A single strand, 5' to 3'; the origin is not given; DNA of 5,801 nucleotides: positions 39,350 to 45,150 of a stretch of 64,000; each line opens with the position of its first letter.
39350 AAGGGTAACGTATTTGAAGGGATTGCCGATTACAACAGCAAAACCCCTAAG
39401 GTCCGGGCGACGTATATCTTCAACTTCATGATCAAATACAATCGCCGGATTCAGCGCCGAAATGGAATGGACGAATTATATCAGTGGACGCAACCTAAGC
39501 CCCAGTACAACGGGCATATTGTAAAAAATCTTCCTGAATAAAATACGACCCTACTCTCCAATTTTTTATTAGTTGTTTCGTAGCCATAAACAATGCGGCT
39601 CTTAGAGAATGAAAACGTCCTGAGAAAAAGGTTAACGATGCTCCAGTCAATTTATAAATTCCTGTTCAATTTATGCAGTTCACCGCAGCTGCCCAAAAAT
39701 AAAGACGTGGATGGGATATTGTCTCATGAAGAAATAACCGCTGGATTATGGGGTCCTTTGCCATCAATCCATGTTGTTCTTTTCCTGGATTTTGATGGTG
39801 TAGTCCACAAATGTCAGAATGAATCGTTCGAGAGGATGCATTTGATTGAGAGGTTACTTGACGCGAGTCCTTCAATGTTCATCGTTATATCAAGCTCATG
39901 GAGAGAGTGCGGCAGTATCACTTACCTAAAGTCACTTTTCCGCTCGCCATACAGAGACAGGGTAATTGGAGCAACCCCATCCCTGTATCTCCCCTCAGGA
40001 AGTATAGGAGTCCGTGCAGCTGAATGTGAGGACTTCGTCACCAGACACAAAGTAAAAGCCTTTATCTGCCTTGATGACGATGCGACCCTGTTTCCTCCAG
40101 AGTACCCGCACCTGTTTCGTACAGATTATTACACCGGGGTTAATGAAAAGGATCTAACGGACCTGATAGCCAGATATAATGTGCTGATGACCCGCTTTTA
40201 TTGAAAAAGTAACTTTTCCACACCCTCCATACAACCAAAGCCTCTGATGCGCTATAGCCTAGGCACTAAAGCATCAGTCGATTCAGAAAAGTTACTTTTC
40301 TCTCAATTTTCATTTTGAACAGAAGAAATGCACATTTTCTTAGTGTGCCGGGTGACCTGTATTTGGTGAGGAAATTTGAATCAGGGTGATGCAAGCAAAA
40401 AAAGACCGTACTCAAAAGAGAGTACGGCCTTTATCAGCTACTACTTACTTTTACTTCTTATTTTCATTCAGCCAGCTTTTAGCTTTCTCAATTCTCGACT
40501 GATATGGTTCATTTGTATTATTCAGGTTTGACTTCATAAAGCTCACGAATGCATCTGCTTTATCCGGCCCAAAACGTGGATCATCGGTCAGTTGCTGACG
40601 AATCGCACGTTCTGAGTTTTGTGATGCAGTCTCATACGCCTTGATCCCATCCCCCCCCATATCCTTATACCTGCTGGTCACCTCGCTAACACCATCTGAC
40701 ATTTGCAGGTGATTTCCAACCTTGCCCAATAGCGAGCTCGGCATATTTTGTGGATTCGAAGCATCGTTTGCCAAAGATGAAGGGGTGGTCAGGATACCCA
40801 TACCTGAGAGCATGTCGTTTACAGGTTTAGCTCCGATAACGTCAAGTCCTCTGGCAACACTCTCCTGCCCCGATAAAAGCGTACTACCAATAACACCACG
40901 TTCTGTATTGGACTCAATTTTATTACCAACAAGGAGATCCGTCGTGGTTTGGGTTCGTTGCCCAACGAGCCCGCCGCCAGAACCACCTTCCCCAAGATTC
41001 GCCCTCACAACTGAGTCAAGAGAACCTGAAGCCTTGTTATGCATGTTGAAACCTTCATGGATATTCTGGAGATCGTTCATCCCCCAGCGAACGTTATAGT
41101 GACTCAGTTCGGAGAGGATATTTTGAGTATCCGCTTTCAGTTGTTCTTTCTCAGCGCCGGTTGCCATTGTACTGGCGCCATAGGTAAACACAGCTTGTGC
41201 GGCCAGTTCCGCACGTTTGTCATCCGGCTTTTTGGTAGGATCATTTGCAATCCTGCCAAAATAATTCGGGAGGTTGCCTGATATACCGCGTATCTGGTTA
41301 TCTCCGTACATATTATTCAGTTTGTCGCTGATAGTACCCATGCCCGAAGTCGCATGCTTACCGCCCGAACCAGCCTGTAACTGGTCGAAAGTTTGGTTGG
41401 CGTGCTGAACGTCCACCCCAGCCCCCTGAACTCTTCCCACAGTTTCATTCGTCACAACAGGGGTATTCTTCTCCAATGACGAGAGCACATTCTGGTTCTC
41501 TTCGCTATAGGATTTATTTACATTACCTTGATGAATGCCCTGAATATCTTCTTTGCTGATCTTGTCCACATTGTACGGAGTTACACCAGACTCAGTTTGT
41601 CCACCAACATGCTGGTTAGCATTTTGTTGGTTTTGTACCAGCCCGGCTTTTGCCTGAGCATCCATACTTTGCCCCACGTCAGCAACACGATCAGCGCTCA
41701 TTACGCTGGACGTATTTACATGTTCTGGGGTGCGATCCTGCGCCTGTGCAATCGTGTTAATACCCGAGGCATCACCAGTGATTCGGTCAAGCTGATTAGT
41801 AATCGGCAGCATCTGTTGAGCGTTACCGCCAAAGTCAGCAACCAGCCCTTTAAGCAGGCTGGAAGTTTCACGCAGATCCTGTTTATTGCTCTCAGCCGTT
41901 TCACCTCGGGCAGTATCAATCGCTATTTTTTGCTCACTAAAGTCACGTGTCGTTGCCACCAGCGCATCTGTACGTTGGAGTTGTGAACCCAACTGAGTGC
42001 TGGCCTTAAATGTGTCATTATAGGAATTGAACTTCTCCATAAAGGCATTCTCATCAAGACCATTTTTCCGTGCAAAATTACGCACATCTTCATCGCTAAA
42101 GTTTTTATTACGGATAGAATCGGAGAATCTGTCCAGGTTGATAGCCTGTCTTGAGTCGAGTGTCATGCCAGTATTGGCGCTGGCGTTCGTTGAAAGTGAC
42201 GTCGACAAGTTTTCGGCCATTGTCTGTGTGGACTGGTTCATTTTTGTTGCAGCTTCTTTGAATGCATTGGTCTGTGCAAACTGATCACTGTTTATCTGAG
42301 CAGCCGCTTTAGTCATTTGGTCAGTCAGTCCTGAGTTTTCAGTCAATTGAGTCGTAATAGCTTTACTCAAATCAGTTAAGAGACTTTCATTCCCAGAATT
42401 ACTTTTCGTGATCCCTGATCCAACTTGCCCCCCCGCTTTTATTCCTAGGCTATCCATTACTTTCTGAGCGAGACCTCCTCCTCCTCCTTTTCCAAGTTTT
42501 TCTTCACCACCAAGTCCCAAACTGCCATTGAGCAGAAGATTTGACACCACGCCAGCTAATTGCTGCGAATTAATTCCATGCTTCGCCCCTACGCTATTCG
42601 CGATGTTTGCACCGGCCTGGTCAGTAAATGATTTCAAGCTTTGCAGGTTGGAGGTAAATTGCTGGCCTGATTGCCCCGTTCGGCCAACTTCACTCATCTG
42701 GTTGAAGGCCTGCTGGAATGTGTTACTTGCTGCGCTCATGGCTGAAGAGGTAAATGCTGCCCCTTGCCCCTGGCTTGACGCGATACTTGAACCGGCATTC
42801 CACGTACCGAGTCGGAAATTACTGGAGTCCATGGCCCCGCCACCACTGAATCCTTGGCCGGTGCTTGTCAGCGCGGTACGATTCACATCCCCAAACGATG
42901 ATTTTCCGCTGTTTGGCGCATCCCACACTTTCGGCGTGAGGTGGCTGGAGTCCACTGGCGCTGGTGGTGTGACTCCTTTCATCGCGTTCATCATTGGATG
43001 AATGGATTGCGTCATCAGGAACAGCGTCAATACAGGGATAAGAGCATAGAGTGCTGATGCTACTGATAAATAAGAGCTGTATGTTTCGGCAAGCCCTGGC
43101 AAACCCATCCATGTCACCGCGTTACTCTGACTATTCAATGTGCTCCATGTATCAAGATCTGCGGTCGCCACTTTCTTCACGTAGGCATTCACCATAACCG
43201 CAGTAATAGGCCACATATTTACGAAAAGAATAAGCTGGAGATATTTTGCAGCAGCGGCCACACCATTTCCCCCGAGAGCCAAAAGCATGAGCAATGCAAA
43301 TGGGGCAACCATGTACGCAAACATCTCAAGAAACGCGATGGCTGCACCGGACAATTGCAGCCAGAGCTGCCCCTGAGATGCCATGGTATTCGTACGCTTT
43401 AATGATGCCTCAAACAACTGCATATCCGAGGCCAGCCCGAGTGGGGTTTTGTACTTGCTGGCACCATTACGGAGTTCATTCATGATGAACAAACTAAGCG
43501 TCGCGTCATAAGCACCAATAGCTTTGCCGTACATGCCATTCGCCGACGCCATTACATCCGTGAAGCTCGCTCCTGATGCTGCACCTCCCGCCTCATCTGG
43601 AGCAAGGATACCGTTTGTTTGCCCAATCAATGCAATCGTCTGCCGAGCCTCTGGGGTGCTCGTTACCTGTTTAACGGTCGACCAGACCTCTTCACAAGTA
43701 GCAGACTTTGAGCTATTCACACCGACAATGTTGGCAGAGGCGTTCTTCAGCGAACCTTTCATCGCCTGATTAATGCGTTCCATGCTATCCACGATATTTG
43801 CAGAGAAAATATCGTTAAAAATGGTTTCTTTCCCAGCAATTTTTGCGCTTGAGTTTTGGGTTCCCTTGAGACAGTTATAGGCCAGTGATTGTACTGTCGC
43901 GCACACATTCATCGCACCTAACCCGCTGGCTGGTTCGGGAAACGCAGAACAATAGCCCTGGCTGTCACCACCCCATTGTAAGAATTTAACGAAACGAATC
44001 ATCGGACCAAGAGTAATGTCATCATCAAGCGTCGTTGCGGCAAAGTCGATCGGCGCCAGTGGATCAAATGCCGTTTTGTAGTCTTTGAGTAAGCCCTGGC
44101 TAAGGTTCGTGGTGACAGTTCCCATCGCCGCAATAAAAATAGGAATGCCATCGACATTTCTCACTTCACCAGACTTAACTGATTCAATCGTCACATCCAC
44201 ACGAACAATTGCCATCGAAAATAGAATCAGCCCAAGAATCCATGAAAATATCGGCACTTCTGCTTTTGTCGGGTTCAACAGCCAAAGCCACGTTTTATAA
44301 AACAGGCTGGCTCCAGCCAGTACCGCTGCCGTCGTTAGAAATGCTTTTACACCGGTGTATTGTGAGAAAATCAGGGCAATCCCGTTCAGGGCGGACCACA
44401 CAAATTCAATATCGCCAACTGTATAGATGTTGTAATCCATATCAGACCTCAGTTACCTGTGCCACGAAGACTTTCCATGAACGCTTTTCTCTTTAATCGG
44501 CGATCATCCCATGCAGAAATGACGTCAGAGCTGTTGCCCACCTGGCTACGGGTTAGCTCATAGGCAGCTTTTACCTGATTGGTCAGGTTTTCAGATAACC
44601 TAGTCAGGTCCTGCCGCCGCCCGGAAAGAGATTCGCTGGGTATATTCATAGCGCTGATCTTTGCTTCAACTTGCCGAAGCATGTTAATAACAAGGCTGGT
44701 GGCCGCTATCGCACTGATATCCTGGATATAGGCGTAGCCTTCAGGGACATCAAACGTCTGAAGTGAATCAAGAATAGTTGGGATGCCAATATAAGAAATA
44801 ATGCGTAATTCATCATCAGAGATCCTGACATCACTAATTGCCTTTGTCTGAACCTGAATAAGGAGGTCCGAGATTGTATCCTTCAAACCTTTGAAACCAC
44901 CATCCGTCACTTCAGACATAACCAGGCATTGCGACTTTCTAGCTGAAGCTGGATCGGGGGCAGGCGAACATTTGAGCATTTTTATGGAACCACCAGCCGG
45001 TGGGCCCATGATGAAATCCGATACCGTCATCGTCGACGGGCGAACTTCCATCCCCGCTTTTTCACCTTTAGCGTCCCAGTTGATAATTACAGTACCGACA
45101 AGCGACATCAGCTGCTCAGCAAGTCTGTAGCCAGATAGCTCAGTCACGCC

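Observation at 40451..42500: Very long low-complexity C-terminal half of the TraG-like protein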

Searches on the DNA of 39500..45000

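Call 94: search_rna_families(source=window, start=39500, end=45000, threshold=gathering)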
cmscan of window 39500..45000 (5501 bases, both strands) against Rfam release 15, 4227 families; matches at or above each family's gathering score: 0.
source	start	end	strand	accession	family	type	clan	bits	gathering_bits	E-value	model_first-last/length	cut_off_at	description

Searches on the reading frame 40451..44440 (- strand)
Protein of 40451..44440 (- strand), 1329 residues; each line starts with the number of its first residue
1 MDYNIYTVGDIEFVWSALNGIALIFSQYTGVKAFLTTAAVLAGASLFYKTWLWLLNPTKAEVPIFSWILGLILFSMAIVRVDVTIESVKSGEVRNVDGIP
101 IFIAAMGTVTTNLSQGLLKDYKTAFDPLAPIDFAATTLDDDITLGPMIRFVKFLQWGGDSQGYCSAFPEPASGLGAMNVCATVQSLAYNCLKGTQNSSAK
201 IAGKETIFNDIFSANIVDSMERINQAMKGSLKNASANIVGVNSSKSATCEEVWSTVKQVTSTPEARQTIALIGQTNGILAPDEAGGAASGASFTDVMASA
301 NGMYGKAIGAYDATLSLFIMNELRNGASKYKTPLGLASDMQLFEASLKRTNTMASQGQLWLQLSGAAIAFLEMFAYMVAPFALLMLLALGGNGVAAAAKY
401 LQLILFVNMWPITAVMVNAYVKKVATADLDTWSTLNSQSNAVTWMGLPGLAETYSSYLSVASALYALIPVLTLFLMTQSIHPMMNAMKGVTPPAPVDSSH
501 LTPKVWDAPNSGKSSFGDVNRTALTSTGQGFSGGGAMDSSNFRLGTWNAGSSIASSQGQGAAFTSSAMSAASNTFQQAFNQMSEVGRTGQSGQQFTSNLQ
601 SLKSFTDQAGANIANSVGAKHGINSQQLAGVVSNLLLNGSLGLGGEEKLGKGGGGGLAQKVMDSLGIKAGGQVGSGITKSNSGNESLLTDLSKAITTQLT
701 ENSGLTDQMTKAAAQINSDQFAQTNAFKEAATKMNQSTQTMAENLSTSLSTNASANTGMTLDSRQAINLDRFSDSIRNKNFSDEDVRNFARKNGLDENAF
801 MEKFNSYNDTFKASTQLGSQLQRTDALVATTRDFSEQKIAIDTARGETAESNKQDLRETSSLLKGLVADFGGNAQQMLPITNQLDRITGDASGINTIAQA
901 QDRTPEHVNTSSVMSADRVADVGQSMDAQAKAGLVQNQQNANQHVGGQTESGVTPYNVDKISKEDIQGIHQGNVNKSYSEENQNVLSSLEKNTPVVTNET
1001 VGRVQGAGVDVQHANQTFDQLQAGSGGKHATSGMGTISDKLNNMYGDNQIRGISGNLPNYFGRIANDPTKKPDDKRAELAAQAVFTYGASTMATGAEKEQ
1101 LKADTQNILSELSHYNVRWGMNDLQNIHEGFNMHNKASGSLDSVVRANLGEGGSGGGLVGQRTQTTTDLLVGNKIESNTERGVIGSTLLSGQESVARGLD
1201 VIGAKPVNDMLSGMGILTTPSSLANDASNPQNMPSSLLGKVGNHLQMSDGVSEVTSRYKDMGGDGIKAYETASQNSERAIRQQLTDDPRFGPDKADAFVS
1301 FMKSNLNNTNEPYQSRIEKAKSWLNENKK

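Call 3: search_protein_families(library=pfam, proteins=[window:40451-44440:-], max_evalue=1)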
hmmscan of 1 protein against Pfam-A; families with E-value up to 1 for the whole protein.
window:40451-44440:- (1329 aa): 3 families
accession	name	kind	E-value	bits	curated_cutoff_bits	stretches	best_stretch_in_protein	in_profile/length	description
PF07916.16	TraG_N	-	6.4e-30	105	36.1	2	231-490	202-453/462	TraG-like protein, N-terminal region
PF18114.7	Suv3_N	-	0.16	12.5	24.2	1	778-821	35-78/116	Suv3 helical N-terminal domain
PF14374.11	Ribos_L4_asso_C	-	0.17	12.3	27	1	766-820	18-72/77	60S ribosomal protein L4 C-terminal domain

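Call 4: search_protein_families(library=ncbifam, proteins=[window:40451-44440:-], max_evalue=1)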
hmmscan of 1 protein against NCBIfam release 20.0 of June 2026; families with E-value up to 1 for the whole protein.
window:40451-44440:- (1329 aa): 1 family
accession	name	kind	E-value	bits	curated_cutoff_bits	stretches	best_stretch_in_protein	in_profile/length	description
TIGR03264.1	met_CoM_red_C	equivalog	0.34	10.4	213.5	1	944-1001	82-139/194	methyl-coenzyme M reductase I operon protein C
